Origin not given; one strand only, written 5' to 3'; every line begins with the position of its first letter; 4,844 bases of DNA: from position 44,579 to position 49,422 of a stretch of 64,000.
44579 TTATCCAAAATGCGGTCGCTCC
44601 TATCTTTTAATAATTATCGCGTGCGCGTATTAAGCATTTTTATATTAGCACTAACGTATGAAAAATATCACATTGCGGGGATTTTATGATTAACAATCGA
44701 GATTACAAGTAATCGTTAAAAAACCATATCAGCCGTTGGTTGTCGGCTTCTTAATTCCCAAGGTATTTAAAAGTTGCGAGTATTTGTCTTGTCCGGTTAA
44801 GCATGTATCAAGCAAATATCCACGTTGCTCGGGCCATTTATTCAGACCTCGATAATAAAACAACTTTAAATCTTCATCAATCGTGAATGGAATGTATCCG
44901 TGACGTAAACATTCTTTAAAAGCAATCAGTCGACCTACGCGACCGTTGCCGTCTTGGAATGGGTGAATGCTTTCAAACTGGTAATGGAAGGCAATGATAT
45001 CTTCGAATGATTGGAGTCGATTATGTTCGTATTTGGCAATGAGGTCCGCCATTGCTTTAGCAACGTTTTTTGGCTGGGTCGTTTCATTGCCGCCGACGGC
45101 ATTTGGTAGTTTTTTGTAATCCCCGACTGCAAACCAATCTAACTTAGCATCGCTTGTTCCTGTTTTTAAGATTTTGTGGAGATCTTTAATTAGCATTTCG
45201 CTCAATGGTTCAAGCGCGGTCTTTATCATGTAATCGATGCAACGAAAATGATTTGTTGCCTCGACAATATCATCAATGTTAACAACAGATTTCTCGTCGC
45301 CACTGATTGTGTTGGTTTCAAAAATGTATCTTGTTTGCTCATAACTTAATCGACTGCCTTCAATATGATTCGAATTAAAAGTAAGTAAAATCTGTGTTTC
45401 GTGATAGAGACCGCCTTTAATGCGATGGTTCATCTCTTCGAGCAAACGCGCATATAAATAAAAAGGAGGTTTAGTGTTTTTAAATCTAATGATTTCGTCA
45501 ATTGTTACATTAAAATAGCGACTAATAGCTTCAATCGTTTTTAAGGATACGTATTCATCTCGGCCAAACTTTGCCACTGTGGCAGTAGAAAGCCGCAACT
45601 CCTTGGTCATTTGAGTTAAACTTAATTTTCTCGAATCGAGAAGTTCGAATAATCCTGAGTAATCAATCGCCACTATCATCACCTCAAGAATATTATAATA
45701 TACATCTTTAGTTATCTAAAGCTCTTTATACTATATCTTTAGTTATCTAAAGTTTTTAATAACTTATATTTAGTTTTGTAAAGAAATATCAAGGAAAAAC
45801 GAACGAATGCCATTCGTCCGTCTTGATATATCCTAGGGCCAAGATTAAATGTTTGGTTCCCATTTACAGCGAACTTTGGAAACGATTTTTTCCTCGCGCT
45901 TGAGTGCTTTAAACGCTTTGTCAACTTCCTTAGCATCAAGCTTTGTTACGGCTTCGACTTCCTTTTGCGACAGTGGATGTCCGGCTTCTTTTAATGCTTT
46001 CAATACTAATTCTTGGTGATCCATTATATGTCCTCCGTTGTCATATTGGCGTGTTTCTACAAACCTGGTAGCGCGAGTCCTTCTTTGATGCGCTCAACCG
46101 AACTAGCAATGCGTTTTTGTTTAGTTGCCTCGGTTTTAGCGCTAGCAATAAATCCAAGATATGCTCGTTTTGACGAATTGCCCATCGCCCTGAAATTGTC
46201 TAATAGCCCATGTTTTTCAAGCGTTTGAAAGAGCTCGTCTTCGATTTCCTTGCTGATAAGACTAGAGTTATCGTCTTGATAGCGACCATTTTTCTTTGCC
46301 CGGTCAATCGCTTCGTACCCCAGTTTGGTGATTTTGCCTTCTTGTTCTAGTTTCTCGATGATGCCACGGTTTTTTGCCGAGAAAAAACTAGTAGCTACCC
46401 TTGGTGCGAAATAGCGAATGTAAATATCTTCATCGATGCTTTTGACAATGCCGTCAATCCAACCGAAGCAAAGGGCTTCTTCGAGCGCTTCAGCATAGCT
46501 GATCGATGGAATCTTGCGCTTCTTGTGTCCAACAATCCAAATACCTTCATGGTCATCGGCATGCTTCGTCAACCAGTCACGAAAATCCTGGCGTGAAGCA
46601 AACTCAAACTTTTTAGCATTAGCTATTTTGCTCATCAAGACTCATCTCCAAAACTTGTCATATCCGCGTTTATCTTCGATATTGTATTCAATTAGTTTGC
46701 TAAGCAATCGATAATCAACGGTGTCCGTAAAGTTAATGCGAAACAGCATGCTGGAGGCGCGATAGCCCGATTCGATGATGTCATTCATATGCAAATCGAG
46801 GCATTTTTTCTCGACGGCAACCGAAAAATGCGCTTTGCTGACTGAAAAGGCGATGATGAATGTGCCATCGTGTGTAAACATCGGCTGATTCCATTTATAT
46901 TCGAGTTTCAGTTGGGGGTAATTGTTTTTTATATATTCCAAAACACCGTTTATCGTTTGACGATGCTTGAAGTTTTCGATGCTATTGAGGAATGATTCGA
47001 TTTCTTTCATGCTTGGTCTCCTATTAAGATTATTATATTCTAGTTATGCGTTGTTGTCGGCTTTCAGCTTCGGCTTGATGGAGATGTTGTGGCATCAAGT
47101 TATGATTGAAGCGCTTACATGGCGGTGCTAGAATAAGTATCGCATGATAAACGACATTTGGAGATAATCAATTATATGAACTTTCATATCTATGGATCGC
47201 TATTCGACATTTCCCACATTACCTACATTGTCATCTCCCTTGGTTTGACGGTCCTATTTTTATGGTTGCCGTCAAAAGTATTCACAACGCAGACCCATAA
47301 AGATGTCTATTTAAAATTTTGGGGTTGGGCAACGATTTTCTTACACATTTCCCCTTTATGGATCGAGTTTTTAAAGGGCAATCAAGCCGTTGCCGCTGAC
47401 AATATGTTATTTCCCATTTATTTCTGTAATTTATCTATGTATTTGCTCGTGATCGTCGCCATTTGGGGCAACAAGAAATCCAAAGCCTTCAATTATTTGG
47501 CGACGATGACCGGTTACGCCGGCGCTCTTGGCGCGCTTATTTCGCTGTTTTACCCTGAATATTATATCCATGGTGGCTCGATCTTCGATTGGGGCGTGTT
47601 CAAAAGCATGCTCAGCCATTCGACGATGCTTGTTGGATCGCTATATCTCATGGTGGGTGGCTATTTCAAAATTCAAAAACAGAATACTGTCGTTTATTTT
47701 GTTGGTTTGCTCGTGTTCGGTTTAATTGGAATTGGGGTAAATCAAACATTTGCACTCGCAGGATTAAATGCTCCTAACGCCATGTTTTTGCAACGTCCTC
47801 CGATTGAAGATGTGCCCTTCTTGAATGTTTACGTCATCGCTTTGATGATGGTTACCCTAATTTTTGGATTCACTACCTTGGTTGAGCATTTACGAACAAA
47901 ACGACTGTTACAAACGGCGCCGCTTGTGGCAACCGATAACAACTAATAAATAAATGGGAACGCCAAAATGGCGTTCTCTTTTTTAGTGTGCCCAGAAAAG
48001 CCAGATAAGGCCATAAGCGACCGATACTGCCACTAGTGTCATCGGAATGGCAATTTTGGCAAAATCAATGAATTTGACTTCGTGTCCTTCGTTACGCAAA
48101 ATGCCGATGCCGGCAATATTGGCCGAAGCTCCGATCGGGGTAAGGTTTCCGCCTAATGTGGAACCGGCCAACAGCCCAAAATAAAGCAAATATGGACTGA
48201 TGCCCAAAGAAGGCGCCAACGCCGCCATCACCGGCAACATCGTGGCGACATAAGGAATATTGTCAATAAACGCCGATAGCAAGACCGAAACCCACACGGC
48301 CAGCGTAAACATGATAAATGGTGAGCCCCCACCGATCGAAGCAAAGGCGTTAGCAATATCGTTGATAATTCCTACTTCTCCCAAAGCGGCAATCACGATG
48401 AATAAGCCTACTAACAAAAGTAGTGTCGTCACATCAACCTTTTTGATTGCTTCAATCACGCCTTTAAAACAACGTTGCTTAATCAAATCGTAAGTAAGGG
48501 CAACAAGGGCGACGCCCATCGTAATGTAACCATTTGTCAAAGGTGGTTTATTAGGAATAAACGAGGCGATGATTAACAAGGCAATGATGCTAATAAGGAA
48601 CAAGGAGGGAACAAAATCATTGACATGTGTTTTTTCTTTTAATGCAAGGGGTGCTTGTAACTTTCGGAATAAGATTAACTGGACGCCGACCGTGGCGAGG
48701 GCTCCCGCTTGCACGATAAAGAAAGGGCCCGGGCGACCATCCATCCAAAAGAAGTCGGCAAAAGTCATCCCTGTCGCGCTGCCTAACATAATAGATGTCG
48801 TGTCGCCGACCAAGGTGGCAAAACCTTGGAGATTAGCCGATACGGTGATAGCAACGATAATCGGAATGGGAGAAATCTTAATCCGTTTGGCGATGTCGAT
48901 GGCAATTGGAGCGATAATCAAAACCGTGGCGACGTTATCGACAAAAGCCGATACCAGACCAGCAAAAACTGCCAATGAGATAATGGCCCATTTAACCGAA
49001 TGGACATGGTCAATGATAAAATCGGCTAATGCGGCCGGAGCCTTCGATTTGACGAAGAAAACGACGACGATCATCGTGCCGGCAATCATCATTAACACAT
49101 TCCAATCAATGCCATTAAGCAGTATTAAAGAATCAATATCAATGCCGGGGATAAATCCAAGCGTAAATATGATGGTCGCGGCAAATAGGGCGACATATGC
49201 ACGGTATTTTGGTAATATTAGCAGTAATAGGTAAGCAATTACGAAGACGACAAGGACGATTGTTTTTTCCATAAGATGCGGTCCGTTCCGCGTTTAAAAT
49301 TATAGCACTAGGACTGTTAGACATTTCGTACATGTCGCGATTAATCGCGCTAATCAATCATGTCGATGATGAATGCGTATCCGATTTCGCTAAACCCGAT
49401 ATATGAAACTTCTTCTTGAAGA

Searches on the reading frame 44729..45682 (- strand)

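Call 44: search_protein_families(library=pfam, proteins=[window:44729-45682:-], max_evalue=0.00001)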
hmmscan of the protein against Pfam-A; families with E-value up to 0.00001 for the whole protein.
window:44729-45682:- (317 aa): 2 families
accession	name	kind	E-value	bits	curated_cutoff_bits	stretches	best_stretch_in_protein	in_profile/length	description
PF02661.23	Fic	-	1.7e-18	67.6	24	1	159-254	1-89/93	Fic/DOC family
PF13443.12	HTH_26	-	2.2e-09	37.8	22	1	13-68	4-61/63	Cro/C1-type HTH DNA-binding domain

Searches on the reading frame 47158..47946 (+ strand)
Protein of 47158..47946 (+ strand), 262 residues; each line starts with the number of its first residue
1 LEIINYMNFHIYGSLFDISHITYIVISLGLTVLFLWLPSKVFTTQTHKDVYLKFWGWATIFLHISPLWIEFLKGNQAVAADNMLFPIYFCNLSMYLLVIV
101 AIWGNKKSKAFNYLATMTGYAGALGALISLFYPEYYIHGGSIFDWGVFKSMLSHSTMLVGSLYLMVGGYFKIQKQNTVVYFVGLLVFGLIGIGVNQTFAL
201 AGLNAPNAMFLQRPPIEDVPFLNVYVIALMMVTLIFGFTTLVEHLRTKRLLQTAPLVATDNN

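Call 44: search_protein_families(library=pfam, proteins=[window:47158-47946:+], max_evalue=0.00001)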
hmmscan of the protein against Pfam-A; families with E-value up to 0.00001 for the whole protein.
window:47158-47946:+ (262 aa): 1 family
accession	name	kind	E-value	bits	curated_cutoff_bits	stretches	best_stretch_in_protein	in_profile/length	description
PF14808.11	TMEM164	-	8.6e-15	55.3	25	1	15-235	1-208/217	TMEM164 family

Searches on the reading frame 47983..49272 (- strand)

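Call 44: search_protein_families(library=pfam, proteins=[window:47983-49272:-], max_evalue=0.00001)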
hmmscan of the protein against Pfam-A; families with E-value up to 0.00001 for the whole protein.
window:47983-49272:- (429 aa): 1 family
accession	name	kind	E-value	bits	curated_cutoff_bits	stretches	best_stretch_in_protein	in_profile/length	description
PF03600.22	CitMHS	-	3.7e-51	174.7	31.9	1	14-363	1-331/336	Citrate transporter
